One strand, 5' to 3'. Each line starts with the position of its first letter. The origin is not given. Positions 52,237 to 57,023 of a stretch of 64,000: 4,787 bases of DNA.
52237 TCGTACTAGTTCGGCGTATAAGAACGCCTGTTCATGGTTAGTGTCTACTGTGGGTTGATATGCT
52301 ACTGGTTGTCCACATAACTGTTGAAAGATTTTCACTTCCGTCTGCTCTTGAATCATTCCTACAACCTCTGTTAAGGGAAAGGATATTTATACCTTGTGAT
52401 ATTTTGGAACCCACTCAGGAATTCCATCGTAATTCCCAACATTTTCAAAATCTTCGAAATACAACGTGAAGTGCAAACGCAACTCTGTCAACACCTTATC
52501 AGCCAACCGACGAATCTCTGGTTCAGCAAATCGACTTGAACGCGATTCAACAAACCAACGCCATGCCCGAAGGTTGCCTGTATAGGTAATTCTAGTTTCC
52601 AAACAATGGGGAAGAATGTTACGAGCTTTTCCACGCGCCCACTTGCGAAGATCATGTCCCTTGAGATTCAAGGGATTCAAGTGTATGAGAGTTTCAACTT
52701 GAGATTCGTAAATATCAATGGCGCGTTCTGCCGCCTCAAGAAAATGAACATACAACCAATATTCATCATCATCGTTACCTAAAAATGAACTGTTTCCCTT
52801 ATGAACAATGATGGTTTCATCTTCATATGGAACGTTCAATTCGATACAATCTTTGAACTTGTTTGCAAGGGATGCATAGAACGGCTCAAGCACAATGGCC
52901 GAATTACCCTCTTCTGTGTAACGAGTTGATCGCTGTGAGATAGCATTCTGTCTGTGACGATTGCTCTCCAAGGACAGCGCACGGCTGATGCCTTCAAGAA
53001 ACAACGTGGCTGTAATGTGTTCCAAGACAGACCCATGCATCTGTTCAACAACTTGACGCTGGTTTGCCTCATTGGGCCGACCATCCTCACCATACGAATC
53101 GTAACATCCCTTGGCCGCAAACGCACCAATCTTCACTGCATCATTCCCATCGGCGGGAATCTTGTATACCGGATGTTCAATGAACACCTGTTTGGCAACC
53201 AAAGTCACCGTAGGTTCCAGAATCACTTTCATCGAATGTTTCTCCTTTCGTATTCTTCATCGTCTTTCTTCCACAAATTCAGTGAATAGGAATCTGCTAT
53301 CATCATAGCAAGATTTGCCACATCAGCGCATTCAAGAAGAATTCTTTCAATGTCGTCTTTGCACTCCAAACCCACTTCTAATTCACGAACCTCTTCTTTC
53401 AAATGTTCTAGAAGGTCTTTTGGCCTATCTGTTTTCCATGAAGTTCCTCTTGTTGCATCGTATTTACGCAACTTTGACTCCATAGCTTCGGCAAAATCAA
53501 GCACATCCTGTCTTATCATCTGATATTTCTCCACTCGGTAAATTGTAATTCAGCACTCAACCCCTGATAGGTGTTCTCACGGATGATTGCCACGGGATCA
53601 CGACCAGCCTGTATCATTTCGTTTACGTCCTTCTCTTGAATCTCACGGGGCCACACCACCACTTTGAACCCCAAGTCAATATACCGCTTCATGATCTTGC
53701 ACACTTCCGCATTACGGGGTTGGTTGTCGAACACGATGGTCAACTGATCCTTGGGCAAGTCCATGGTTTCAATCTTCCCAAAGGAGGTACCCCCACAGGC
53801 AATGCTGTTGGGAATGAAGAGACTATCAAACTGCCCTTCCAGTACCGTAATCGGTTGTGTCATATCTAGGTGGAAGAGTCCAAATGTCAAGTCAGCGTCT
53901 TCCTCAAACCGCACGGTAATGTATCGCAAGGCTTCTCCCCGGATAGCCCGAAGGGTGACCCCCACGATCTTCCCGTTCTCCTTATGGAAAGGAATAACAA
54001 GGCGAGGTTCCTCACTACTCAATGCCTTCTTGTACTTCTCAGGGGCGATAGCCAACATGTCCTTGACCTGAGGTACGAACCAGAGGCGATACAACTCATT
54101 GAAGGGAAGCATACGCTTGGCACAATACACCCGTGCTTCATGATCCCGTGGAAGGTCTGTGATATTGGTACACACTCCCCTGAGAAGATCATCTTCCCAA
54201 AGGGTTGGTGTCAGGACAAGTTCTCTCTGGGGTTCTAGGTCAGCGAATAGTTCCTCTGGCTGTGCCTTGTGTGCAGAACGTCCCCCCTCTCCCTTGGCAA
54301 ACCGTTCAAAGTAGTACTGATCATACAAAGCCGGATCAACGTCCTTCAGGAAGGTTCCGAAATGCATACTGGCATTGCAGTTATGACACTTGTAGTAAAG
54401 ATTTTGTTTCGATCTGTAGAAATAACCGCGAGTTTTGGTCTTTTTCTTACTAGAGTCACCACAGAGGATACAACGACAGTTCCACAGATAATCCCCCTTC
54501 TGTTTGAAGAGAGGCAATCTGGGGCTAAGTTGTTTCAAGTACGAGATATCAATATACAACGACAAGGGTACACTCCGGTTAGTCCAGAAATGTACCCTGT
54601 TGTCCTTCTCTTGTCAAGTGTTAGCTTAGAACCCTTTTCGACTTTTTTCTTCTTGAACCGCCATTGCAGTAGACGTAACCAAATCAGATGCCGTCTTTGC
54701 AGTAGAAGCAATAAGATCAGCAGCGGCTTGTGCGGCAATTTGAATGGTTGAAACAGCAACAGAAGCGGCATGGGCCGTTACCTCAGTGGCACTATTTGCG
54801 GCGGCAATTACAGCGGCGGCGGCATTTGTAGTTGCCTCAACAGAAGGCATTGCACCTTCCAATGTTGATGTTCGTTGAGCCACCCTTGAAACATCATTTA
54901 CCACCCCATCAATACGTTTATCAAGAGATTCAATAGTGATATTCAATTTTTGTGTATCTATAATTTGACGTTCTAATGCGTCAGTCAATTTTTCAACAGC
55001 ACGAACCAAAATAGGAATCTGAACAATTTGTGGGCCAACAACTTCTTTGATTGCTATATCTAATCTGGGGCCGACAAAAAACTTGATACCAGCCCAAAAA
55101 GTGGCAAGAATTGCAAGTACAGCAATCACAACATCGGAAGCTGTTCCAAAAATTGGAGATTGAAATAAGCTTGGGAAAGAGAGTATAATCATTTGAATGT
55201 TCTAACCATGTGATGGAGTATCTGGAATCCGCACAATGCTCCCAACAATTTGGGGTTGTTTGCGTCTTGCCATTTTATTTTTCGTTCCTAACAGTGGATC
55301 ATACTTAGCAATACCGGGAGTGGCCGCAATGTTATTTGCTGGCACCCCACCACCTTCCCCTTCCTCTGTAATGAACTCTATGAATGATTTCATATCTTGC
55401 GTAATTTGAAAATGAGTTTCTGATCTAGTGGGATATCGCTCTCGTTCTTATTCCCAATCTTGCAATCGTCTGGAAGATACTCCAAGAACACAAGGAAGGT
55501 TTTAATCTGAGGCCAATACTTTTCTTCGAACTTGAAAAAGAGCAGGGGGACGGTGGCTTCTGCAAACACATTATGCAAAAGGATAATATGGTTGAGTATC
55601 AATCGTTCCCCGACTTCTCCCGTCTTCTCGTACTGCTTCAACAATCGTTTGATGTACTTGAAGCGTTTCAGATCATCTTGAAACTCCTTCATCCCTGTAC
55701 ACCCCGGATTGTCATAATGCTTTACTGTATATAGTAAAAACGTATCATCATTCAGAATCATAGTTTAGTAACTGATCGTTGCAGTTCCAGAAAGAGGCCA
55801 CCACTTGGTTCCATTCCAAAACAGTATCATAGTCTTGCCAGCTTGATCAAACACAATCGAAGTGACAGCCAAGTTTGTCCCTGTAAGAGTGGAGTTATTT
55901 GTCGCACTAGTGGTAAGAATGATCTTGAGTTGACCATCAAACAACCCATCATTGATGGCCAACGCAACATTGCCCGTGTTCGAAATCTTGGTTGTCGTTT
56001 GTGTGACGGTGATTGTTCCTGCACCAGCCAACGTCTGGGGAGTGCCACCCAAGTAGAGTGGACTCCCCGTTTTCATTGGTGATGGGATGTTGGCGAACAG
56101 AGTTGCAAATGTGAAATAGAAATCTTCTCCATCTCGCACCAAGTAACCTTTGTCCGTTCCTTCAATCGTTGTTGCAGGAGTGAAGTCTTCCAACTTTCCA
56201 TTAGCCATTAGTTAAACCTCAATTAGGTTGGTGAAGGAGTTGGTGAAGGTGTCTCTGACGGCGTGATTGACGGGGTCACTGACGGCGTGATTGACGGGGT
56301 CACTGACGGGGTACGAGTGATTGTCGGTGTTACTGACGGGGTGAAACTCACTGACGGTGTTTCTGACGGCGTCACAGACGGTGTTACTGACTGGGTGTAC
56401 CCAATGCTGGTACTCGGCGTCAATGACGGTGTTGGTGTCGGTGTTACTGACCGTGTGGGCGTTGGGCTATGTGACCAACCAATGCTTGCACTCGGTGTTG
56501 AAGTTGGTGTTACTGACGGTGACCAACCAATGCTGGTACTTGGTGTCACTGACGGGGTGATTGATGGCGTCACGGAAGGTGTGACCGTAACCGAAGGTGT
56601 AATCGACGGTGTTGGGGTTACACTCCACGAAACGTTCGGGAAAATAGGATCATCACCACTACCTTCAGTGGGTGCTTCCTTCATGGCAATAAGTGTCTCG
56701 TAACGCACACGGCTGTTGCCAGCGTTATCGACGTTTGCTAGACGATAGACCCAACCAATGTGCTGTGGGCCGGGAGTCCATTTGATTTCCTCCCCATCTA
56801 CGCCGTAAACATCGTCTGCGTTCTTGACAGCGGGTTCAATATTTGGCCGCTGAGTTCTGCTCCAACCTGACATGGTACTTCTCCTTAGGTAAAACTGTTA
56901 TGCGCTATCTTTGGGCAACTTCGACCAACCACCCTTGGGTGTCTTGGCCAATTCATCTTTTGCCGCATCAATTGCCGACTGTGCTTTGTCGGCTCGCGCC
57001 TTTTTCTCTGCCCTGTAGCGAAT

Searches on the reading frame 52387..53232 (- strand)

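Call 19: search_protein_families(library=phrogs, proteins=[window:52387-53232:-])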
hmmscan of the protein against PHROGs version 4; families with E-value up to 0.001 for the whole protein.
window:52387-53232:- (281 aa): 3 families
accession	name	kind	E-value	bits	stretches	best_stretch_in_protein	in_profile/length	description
phrog_85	-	DNA, RNA and nucleotide metabolism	6.8e-32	111.9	1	9-266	373-587/866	thymidylate synthase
phrog_22708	-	DNA, RNA and nucleotide metabolism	3e-09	37.6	1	53-107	70-125/242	thymidylate synthase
phrog_10644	-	DNA, RNA and nucleotide metabolism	0.00021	22.4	1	199-248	91-140/160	thymidylate synthase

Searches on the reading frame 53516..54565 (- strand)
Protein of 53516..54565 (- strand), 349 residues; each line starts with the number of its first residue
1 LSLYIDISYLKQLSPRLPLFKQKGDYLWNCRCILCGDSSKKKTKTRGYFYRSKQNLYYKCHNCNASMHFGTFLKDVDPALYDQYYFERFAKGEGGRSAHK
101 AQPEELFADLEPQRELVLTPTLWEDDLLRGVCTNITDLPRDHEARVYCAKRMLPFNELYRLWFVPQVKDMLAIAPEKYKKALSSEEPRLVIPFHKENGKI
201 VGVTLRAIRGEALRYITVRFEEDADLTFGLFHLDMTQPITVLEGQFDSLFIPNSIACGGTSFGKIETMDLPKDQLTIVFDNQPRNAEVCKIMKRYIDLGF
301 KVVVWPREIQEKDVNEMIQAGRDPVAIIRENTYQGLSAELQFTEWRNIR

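Call 9: search_protein_families(library=pfam, proteins=[window:53516-54565:-])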
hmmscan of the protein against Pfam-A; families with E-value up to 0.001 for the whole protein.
window:53516-54565:- (349 aa): 0 families

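Call 19: search_protein_families(library=phrogs, proteins=[window:53516-54565:-])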
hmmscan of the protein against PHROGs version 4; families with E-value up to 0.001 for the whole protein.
window:53516-54565:- (349 aa): 4 families
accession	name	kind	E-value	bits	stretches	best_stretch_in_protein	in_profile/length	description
phrog_47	-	DNA, RNA and nucleotide metabolism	2.3e-71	242.5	1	12-347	33-351/947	DNA primase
phrog_451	-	unknown function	7.5e-61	207.6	1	4-347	132-460/461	-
phrog_21887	-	DNA, RNA and nucleotide metabolism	1.2e-26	94.3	1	227-348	9-131/131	DNA primase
phrog_19847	-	DNA, RNA and nucleotide metabolism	0.0009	19.6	0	30-71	28-68/346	DNA primase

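Call 25: search_dna_similar(query=window:53516-54565:-, collection=phages, mode=protein, max_rows=15)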
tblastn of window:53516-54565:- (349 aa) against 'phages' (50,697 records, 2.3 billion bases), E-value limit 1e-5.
Records with a match: 2398; places in all: 2403; records where one place covers at least 80% of the query: 2389.
Best place of each record, by identity: <60% 2398.
By first word of the organism name: Escherichia 639; Synechococcus 378; Klebsiella 322; Salmonella 195; Vibrio 131; Shigella 89; Aeromonas 81; Acinetobacter 71; Cyanophage 61; Enterobacter 58; and 49 more.
By host as written in the record: - 441; Escherichia coli 271; Klebsiella pneumoniae 109; Synechococcus 107; Synechococcus sp. 38; Escherichia coli O157:H7 35; Salmonella enterica 30; Aeromonas salmonicida 29; and 519 more.
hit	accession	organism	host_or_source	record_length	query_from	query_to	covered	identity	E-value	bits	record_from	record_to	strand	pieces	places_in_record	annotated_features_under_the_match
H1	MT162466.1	Synechococcus phage S-N03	Synechococcus sp. MW02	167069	3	346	99%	38.0%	3e-73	252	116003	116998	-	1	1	DNA primase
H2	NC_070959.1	Synechococcus phage S-N03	Synechococcus sp. MW02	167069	3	346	99%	38.0%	3e-73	252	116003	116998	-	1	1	DNA primase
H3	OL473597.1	Synechococcus phage S-SZBM1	Synechococcus sp. CB0101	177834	5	348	99%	38.0%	3e-66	231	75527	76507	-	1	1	DNA primase | hypothetical protein | NrdA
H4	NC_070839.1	Synechococcus phage S-SZBM1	Synechococcus sp. CB0101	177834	5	348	99%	38.0%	3e-66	231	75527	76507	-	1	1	DNA primase | hypothetical protein | ribonucleotide reductase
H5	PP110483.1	Synechococcus phage MA10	Synechococcus sp. MW02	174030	3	346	99%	37.8%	7e-73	251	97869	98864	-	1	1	DNA primase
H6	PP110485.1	Synechococcus phage ME01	Synechococcus sp. MW02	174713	3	346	99%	37.8%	7e-73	251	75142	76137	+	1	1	DNA primase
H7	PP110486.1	Synechococcus phage MC09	Synechococcus sp. MW02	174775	3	346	99%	37.8%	7e-73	251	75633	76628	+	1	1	DNA primase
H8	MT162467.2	Synechococcus phage S-H34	Synechococcus sp. MW02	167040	3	346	99%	37.7%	1e-72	250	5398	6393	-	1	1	DNA primase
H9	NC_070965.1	Synechococcus phage S-H34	Synechococcus sp. MW02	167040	3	346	99%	37.7%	1e-72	250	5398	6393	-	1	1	DNA primase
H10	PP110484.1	Synechococcus phage MA01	Synechococcus sp. MW02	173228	3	346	99%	37.5%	8e-73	251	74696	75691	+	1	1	DNA primase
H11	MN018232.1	Synechococcus phage S-B43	Synechococcus sp. MW02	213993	4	348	99%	37.2%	2e-67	235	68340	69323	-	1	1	putative DNA primase subunit | NrdA-like protein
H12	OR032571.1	Synechococcus phage DSL-LC02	Synechococcus sp.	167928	3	348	99%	37.1%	2e-64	226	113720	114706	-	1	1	DNA primase subunit | ribonucleoside-diphosphate reductase subunit alpha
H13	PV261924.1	Synechococcus phage RN05-S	Synechococcus sp. MW02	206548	4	348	99%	37.0%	1e-68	239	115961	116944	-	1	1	DNA primase/helicase | ribonucleotide reductase class Ia alpha subunit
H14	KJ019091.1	Synechococcus phage ACG-2014f_Syn7803US26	-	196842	4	348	99%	36.9%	3e-64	226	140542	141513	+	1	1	DNA primase subunit | ribonucleotide reductase subunit A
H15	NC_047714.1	Synechococcus phage ACG-2014f_Syn7803US26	-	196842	4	348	99%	36.9%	3e-64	226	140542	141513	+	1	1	DNA primase | ribonucleotide reductase large subunit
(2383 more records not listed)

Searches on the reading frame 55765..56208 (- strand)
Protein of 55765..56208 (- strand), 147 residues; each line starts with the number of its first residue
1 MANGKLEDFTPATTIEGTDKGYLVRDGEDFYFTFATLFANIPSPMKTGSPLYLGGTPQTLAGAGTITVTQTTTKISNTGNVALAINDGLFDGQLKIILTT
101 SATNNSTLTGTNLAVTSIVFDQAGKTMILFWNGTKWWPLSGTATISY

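Call 77: search_protein_families(library=pfam, max_evalue=0.01, proteins=[window:55765-56208:-])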
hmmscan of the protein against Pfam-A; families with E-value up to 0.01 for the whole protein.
window:55765-56208:- (147 aa): 1 family
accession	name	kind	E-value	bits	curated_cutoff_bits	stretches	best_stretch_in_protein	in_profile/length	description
PF25692.1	Phage_depo_C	-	0.0001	23.1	25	1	69-136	16-89/90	Phage depolymerase C-terminal beta sandwich domain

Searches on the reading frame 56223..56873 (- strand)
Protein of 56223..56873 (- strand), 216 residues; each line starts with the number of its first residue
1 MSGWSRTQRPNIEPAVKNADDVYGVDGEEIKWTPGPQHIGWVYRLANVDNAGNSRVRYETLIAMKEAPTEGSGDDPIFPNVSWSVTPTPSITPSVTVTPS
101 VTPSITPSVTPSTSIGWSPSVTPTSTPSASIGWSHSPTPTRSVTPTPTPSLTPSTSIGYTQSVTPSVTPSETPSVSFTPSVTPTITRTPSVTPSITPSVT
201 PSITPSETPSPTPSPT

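Call 53: search_protein_families(library=phrogs, proteins=[window:56223-56873:-])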
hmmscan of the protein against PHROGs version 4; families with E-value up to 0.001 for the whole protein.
window:56223-56873:- (216 aa): 3 families
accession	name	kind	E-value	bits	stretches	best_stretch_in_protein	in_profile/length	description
phrog_15511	-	unknown function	9e-07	29.3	1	79-160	216-298/511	-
phrog_26159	-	unknown function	0.00028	22.4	1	34-71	47-84/93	-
phrog_3086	-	unknown function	0.00067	20.5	1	35-133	134-242/273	-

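Call 77: search_protein_families(library=pfam, max_evalue=0.01, proteins=[window:56223-56873:-])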
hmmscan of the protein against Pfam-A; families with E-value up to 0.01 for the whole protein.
window:56223-56873:- (216 aa): 0 families
